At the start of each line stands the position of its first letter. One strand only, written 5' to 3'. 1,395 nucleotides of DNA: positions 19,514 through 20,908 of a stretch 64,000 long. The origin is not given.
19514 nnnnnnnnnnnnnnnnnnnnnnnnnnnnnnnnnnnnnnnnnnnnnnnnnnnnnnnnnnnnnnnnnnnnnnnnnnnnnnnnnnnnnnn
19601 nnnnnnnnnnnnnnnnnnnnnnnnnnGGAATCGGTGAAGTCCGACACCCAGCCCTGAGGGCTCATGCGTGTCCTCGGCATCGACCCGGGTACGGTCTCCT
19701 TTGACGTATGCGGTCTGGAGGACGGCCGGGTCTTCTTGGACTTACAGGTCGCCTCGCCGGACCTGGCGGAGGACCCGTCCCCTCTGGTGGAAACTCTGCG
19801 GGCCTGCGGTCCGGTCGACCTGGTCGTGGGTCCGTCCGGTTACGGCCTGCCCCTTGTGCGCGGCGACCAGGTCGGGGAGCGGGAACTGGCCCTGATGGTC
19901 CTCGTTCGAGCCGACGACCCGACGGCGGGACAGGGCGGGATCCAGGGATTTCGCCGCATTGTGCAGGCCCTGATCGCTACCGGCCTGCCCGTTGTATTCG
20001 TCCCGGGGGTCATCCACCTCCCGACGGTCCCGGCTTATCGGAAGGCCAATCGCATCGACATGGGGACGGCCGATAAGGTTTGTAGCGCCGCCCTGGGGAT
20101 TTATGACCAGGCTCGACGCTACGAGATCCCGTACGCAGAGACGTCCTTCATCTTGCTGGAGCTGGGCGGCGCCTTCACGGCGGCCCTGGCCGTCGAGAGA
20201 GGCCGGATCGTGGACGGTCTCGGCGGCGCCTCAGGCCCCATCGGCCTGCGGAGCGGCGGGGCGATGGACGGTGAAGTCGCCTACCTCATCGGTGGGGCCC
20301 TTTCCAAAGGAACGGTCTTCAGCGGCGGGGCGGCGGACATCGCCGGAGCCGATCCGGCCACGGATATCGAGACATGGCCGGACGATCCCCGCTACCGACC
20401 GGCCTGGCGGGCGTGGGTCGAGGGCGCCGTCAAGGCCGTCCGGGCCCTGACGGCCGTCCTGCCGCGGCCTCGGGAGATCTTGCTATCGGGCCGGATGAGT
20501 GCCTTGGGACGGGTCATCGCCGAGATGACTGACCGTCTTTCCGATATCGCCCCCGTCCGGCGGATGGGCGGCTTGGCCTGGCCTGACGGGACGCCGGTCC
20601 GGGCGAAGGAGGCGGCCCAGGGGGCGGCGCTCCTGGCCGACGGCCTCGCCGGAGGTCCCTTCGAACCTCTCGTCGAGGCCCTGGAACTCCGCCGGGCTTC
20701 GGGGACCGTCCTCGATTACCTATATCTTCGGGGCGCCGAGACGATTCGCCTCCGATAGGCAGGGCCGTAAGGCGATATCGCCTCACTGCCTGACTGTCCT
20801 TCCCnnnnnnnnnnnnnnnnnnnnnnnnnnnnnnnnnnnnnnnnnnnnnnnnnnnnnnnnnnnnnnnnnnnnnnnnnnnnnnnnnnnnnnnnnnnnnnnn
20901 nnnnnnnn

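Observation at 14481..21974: Compact tetrahydromethanopterin-linked C1 (formaldehyde oxidation / cofactor biosynthesis) cluster in an Acidobacteria-like genome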

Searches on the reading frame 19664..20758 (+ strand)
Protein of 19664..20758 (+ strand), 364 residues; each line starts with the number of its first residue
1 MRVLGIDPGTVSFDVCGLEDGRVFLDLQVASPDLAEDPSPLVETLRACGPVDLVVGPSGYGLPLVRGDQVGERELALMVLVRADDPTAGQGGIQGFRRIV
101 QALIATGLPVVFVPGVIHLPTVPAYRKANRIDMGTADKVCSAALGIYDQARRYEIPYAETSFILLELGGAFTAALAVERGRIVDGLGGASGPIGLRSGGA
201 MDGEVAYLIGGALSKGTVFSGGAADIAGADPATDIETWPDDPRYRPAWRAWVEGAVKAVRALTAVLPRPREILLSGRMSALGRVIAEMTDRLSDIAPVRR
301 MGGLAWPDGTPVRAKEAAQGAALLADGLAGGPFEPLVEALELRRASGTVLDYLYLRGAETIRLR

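Call 3: search_protein_families(library=pfam, proteins=[window:19664-20758:+])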
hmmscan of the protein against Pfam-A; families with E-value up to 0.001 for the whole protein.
window:19664-20758:+ (364 aa): 1 family
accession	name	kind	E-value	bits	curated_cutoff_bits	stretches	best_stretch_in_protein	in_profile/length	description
PF07318.18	DUF1464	-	1e-90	304.7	23.5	1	5-353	1-325/327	Protein of unknown function (DUF1464)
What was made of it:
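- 19664..20758 (+): DUF1464 protein (364 aa) with an ASKHA fold, acetate/butyrate-kinase-like. Proposed role: an ATP-dependent kinase in cofactor synthesis (inferred). DUF1464 1e-90 (call 3).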

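Call 4: search_protein_families(library=ncbifam, proteins=[window:19664-20758:+])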
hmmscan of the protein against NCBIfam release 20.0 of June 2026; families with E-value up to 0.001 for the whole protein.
window:19664-20758:+ (364 aa): 1 family
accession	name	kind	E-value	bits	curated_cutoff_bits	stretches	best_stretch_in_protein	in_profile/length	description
NF002834.0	PRK03011.1-5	subfamily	1.4e-06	27.7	222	1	150-301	167-329/357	butyrate kinase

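Call 41: find_homologous_proteins(query=window:19664-20758:+, max_evalue=0.00001)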
Query window:19664-20758:+ (364 aa): 7039 proteins with E <= 0.00001 among 8000 candidates; the best 120 are listed.
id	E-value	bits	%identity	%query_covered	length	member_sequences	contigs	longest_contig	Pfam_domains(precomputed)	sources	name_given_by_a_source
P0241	9.3e-211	718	91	100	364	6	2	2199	PF07318.19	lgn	-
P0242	5.9e-202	689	87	100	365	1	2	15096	PF07318.19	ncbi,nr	ncbi:MAG: DUF1464 family protein [Acidobacteria bacterium]|nr:DUF1464 family protein [Acidobacteriot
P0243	9.5e-190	648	84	100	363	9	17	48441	PF07318.19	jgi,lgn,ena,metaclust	jgi:predicted butyrate kinase (DUF1464 family)|metaclust:\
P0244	2.8e-150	519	66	100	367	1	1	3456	PF07318.19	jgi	jgi:predicted butyrate kinase (DUF1464 family)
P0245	1.9e-143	496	69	100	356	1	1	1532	PF07318.19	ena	-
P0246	2.2e-142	493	68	100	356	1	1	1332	PF07318.19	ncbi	-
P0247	2.8e-142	492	65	100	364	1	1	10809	PF07318.19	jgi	jgi:predicted butyrate kinase (DUF1464 family)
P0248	1.4e-139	483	67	100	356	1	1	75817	PF07318.19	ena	-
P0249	2.3e-139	483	63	100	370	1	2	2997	PF07318.19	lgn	-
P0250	3.9e-139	482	65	100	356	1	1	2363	PF07318.19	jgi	jgi:predicted butyrate kinase (DUF1464 family)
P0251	2.2e-136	473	63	100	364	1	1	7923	PF07318.19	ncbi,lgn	-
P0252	1.1e-135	470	62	100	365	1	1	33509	PF07318.19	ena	-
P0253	2.0e-135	470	62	100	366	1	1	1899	PF07318.19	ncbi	-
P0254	4.2e-135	469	65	100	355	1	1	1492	PF07318.19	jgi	jgi:predicted butyrate kinase (DUF1464 family)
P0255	4.7e-135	468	63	100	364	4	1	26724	PF07318.19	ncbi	-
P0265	2.5e-130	453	56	100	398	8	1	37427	PF07318.19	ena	-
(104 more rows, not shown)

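Call 43: find_encoding_contigs(protein=P0248, flank=10000, max_places=2)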
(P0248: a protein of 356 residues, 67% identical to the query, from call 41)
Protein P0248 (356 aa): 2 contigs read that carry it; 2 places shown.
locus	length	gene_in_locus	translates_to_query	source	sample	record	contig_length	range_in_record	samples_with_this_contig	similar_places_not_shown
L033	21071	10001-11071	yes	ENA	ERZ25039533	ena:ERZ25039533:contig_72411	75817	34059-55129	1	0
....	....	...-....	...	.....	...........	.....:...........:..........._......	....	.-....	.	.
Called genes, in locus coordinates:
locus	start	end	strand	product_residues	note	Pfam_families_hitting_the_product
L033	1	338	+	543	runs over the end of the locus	-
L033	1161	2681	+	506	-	PF00361:Proton_antipo_M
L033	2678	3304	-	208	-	PF00534:Glycos_transf_1, PF13692:Glyco_trans_1_4, PF13524:Glyco_trans_1_2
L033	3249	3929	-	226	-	-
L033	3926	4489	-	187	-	PF00534:Glycos_transf_1, PF13692:Glyco_trans_1_4, PF20706:GT4-conflict, PF13524:Glyco_trans_1_2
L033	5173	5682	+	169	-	PF08714:Fae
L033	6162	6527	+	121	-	PF00106:adh_short, PF13561:adh_short_C2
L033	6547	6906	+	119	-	PF01329:Pterin_4a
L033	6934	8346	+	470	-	PF20123:DUF6513, PF14251:PterinBD-DUF4346 (weak)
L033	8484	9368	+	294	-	PF09176:Mpt_N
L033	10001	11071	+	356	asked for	PF07318:DUF1464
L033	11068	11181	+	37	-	-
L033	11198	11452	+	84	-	-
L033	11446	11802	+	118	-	PF02452:PemK_toxin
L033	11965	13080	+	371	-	PF02655:ATP-grasp_3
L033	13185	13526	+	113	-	PF01568:Molydop_binding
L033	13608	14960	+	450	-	-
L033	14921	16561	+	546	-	PF01979:Amidohydro_1 (faint), PF07969:Amidohydro_3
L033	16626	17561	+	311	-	PF01913:FTR, PF02741:FTR_C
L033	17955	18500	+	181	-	-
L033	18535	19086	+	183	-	PF02289:MCH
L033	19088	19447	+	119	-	PF02289:MCH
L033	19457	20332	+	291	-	PF18030:Rimk_N (weak), PF08443:RimK, PF02955:GSH-S_ATP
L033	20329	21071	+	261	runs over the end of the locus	PF00561:Abhydrolase_1, PF12146:Hydrolase_4 (weak), PF12697:Abhydrolase_6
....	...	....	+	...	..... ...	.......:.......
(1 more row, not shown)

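Call 44: find_encoding_contigs(protein=P0265, flank=10000, max_places=2)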
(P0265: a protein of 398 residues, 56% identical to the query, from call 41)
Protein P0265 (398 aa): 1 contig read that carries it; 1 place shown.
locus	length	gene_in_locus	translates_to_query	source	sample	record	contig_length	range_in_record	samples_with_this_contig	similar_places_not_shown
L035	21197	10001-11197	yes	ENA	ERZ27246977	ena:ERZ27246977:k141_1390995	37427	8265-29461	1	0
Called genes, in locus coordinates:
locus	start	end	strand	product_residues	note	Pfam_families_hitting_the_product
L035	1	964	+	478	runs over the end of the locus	PF01594:AI-2E_transport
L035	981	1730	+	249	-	PF09844:DUF2071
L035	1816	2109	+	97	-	-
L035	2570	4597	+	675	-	PF02449:Glyco_hydro_42, PF08532:Glyco_hydro_42M, PF08533:Glyco_hydro_42C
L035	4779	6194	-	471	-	PF07364:DUF1485, PF07171:MlrC_C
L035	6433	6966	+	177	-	PF00282:Pyridoxal_deC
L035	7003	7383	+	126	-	PF00903:Glyoxalase, PF13669:Glyoxalase_4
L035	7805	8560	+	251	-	PF00106:adh_short, PF23441:SDR (faint), PF13561:adh_short_C2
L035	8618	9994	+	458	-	PF20123:DUF6513, PF14251:PterinBD-DUF4346 (weak)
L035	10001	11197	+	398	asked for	PF07318:DUF1464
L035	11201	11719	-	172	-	PF01288:HPPK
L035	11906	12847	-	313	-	PF00487:FA_desaturase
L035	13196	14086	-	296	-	PF01073:3Beta_HSD, PF01370:Epimerase, PF05368:NmrA, PF13460:NAD_binding_10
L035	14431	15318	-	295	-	PF00528:BPD_transp_1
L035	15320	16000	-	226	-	PF00528:BPD_transp_1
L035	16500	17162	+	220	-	PF09335:VTT_dom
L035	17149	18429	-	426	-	PF04773:FecR (weak)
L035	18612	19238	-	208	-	PF04542:Sigma70_r2, PF08281:Sigma70_r4_2, PF04545:Sigma70_r4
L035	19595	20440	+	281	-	PF00486:Trans_reg_C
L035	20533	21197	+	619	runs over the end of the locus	-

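Call 51: search_solved_structures(query=window:19664-20758:+, max_evalue=1)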
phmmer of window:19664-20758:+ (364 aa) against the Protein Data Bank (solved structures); distinct sequences matched with E-value up to 1: 0.
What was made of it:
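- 19664..20758 (+): No PDB match by sequence (call 51).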

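Call 57: find_related_loci(query=L033:16626-17561:+, collection=metagenome_contigs, flank=10000)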
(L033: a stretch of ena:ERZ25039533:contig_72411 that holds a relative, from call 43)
Query L033:16626-17561:+ (311 aa) in metagenome_contigs; peptide patterns used: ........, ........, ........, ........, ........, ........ (x = any residue, [..] = any of these).
600 stretches matched a pattern (row limit reached: there are more); 594 encode a relative of the query (tblastn E <= 1e-3); the best 80 are kept; 80 distinct loci.
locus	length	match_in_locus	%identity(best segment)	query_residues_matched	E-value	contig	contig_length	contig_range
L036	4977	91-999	69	8-307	2e-139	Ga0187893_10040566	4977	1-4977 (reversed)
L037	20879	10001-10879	67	17-309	2e-137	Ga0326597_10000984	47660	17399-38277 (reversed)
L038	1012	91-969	67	17-309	8e-150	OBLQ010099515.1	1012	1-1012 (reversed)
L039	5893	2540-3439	67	10-309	9e-135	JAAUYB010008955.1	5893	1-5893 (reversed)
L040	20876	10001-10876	68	17-308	7e-133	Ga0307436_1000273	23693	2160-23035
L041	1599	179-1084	70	9-308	2e-143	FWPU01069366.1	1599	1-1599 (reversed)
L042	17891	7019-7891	69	17-308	7e-132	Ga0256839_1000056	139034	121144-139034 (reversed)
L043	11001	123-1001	69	17-309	6e-132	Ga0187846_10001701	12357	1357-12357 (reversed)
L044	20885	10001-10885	63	17-310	3e-131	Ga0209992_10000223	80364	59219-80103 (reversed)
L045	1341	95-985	68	13-309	3e-143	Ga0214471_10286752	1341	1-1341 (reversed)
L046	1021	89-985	66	10-309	2e-144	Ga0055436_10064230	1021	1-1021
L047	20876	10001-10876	72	17-308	4e-130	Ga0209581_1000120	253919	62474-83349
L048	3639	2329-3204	69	17-308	6e-133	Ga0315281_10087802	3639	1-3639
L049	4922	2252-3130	71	17-309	1e-130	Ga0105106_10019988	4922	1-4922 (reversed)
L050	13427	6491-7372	69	16-309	2e-129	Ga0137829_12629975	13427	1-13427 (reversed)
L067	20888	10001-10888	65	12-310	7e-125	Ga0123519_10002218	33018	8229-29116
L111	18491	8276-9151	67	17-308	2e-118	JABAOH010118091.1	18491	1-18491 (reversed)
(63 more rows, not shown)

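Call 59: predict_structure(alignment_id=A1)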
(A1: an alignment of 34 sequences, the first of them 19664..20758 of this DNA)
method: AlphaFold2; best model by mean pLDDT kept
length: 364 residues; sequences in the alignment: 34
mean_pLDDT: 85.0   pTM: 0.90
mean pLDDT of the five models: 85.0, 81.9, 80.6, 79.1, 72.9
residues with pLDDT >= 90: 199; 70-90: 106; 50-70: 41; < 50: 18
segments of 3 or more residues with pLDDT < 50: 190-201, 362-364
pLDDT, mean of each block of 10 residues (from residue 1): 91 92 94 83 91 92 93 87 66 74 94 95 86 90 98 98 86 91 79 36 69 64 59 80 81 87 96 92 93 98 96 96 98 98 92 64 44
secondary structure, 60 per line:
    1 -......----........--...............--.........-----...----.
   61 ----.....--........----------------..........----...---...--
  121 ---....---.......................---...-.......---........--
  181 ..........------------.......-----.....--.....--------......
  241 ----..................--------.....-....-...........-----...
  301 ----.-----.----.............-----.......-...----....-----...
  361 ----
elements in order: E2-7 E12-19 E22-30 H31-36 H39-47 E53-55 H72-79 H96-105 E110-112 H124-127 H131-134 H136-153 E161-167 E171-178 E181-190 H203-209 H215-219 H222-226 H235-240 H245-262 E271-275 H277-280 H282-292 E298-300 H316-328 H334-340 H349-352
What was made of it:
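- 19664..20758 (+): The model has pLDDT 85 and pTM 0.90 (call 59).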

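Call 64: fold_search(model_id=the predicted structure, library=pdb)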
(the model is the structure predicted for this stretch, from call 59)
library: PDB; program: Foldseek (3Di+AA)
matches with E <= 10: 1431; with E <= 0.001: 318
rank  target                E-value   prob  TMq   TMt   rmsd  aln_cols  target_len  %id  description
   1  9a71_A                4.7e-13  1.00  0.59  0.59   6.6       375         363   17  Integrative model of BUK-SYGB by crosslinking MS and deep learning (released 2024-09-18)
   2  1saz                  5.9e-12  1.00  0.58  0.56   6.3       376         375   18  Membership in the ASKHA Superfamily: Enzymological Properties and Crystal Structure of Butyrate Kinase 2 from Thermotoga (released 2005-03-29)
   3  1x9j_A                4.8e-11  1.00  0.60  0.59   6.2       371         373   18  Structure of butyrate kinase 2 reveals both open- and citrate-induced closed conformations: implications for substrate (released 2005-08-30)
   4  4ijn_A                4.8e-11  1.00  0.56  0.54   7.2       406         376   16  Crystal structure of an acetate kinase from Mycobacterium smegmatis bound to AMP and sulfate (released 2013-01-16)
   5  1x9j_B                6.1e-11  1.00  0.59  0.58   6.4       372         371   17  Structure of butyrate kinase 2 reveals both open- and citrate-induced closed conformations: implications for substrate (released 2005-08-30)
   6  1x9j_F                6.1e-11  1.00  0.59  0.57   6.7       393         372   17  Structure of butyrate kinase 2 reveals both open- and citrate-induced closed conformations: implications for substrate (released 2005-08-30)
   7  4h0o_A                3.7e-10  1.00  0.51  0.49   6.5       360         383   11  Crystal Structure of Acetate Kinase from Entamoeba histolytica (released 2012-12-05)
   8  4ijn_B                5.3e-10  1.00  0.58  0.57   6.9       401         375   17  Crystal structure of an acetate kinase from Mycobacterium smegmatis bound to AMP and sulfate (released 2013-01-16)
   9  4h0o_B                7.9e-10  1.00  0.51  0.48   6.5       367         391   11  Crystal Structure of Acetate Kinase from Entamoeba histolytica (released 2012-12-05)
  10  4dq8_B                9.5e-10  1.00  0.53  0.52   6.2       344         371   18  Crystal structure of acetate kinase AckA from Mycobacterium marinum (released 2012-02-22)
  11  7fj7_B                9.5e-10  1.00  0.56  0.54   6.8       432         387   13  KpAckA (PduW) native structure (released 2022-08-10)
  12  4fwl                  1.9e-09  1.00  0.56  0.52   7.2       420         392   14  Crystal structure of Salmonella typhimurium propionate kinase (TdcD) in complex with Phosphate (PO4) (released 2013-06-19)
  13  4dq8_A                2.0e-09  1.00  0.54  0.53   6.0       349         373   18  Crystal structure of acetate kinase AckA from Mycobacterium marinum (released 2012-02-22)
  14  3p4i_A                2.4e-09  1.00  0.55  0.53   8.2       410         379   16  Crystal structure of acetate kinase from Mycobacterium avium (released 2010-11-10)
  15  3r9p_A                2.7e-09  1.00  0.55  0.54   8.0       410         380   16  Crystal structure of AckA from Mycobacterium paratuberculosis ATCC BAA-968 / K-10 (released 2011-05-04)
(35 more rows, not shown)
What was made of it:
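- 19664..20758 (+): The best folds are butyrate and acetate kinases at TM about 0.58 (call 64).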

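Call 79: search_protein_families(library=ncbifam, proteins=[L033:13185-13526:+, L033:13608-14960:+, L033:14921-16561:+, L033:16626-17561:+, L033:17955-18500:+, L033:18535-19086:+, L033:19457-20332:+, L033:11965-13080:+], max_evalue=0.00001)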
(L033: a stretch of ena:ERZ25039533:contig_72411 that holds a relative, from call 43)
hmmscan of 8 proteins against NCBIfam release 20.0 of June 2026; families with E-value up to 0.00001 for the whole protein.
L033:13185-13526:+ (113 aa): 1 family
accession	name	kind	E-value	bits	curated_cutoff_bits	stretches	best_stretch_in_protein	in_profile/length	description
NF042908.1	FMD_DH_FwdD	exception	7.9e-23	81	175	1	5-112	3-110/129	tungsten-dependent formylmethanofuran dehydrogenase subunit FwdD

L033:13608-14960:+ (450 aa): 5 families
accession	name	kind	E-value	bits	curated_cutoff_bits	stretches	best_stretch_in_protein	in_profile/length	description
TIGR03129.1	one_C_dehyd_B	equivalog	3.5e-153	510.1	327.8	1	13-430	1-421/421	formylmethanofuran dehydrogenase subunit B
TIGR01591.1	Fdh-alpha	equivalog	2.8e-20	72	666.25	1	107-217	116-220/672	formate dehydrogenase subunit alpha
TIGR01701.1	Fdhalpha-like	subfamily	3e-12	45.5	582.15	1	96-164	147-218/744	FdhF/YdeP family oxidoreductase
NF041323.1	Nitr_red_NasA_Halo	equivalog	7e-10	38.1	1000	0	112-218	118-219/673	assimilatory nitrate reductase NasA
TIGR01553.1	formate-DH-alph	equivalog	3.8e-07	28.3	814.2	1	112-215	187-284/1009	formate dehydrogenase-N subunit alpha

L033:14921-16561:+ (546 aa): 12 families
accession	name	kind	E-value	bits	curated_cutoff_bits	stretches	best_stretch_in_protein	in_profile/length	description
TIGR03121.1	one_C_dehyd_A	equivalog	2.1e-210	699.7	392.75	1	3-535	3-554/556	formylmethanofuran dehydrogenase subunit A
NF042911.1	FMH_DH_FwdA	exception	4.8e-170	566.7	950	1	8-540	8-565/569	tungsten-dependent formylmethanofuran dehydrogenase subunit FwdA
NF006560.0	PRK09061.1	subfamily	4.5e-11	41.7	340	1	4-60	30-88/517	amidohydrolase family protein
NF009941.0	PRK13404.1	subfamily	1.2e-10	40.6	647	0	21-62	22-66/478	dihydropyrimidinase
NF006689.0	PRK09237.1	equivalog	1.6e-10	40.1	371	0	4-59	7-66/383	amidohydrolase/deacetylase family metallohydrolase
TIGR03178.1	allantoinase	equivalog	2.9e-09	36.3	357.85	0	419-462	343-386/441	allantoinase AllB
NF004839.0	PRK06189.1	equivalog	3.1e-08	32.7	631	0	416-463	344-393/451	allantoinase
NF002668.0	PRK02382.1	equivalog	7.9e-08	31.4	452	0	422-465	333-376/436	dihydroorotase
NF011987.0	PRK15446.2-3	subfamily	4.3e-06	25.8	253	0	434-465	338-369/395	alpha-D-ribose 1-methylphosphonate 5-triphosphate diphosphatase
NF006559.0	PRK09060.1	equivalog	4.9e-06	25.1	482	0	424-458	345-379/444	dihydroorotase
TIGR02033.1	D-hydantoinase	equivalog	6.5e-06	25.3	393.25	0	21-64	17-65/454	dihydropyrimidinase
NF006838.0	PRK09357.1-3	equivalog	8.6e-06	24.9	644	0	2-63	3-68/423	dihydroorotase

L033:16626-17561:+ (311 aa): 2 families
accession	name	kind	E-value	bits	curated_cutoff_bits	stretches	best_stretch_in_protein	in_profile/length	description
NF002554.0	PRK02114.1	subfamily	5.5e-132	439.7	297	1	16-308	2-296/297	formylmethanofuran--tetrahydromethanopterin N-formyltransferase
TIGR03119.1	one_C_fhcD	equivalog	3.9e-129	430.2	292.6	1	23-307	2-288/288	formylmethanofuran--tetrahydromethanopterin N-formyltransferase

L033:17955-18500:+ (181 aa): 2 families
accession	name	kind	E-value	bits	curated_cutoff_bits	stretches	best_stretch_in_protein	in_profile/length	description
TIGR03122.1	one_C_dehyd_C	equivalog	2.3e-51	174.6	130.65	1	1-177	91-260/260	formylmethanofuran dehydrogenase subunit C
NF042910.1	FMH_DH_FwdC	exception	5.3e-35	120.8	340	1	1-169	92-253/271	tungsten-dependent formylmethanofuran dehydrogenase subunit FwdC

L033:18535-19086:+ (183 aa): 1 family
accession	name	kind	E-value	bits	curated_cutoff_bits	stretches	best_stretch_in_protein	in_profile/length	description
TIGR03120.1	one_C_mch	equivalog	1.1e-65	221.9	228.8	1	1-179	13-191/313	methenyltetrahydromethanopterin cyclohydrolase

L033:19457-20332:+ (291 aa): 17 families
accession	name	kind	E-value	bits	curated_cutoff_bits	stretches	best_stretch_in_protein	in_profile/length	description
NF040720.1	MptN_Meth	equivalog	9.9e-75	251.3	350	1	9-285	9-290/291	tetrahydromethanopterin:alpha-L-glutamate ligase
TIGR00768.1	rimK_fam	subfamily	1.2e-55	188.8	143.4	1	16-284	15-275/276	RimK family alpha-L-glutamate ligase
TIGR02144.1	LysX_arch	equivalog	2.8e-47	161.2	275.6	1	81-285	67-275/281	lysine biosynthesis protein LysX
TIGR04356.1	grasp_GAK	hypoth_equivalog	6.4e-36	123.9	300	1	2-285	1-283/287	GAK system ATP-grasp enzyme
NF007764.0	PRK10446.1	equivalog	2e-34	119.3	331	1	1-290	1-291/300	30S ribosomal protein S6--L-glutamate ligase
TIGR04443.1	F420_CofF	equivalog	1.3e-19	70.3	300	1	73-271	64-265/283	coenzyme gamma-F420-2:alpha-L-glutamate ligase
NF003573.0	PRK05246.1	equivalog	3.5e-19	68.7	272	1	52-289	76-313/316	glutathione synthase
TIGR01380.1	glut_syn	equivalog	8e-18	64.5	299.05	1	52-287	75-310/312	glutathione synthase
NF009110.0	PRK12458.1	subfamily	3.1e-16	59.3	408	1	53-262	83-302/349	glutathione synthetase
TIGR02068.2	cya_phycin_syn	equivalog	1.4e-14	53.1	850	1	94-204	206-315/862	cyanophycin synthetase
NF010623.0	PRK14016.1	subfamily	3.1e-11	42.1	877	1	95-204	208-316/871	cyanophycin synthetase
NF038074.1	fam_STM4014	hypoth_equivalog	3.3e-09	36.6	175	0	82-157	97-176/349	STM4014 family protein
TIGR04185.1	ATPgraspMvdC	equivalog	2e-08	33.8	425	1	84-283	106-314/318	MvdC family ATP-grasp ribosomal peptide maturase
TIGR03103.1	trio_acet_GNAT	equivalog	1.3e-07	30.5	569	1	93-203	289-397/547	N-acetylglutaminylglutamine synthetase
TIGR04187.1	GRASP_SAV_5884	subfamily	1.4e-07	31.1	350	1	87-285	109-311/312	ATP-grasp ribosomal peptide maturase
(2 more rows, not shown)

L033:11965-13080:+ (371 aa): 0 families
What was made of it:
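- Mch, split by a frameshift, scores just below its cut-off, and FwdD and the RimK ligase are below theirs (calls 43, 79).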
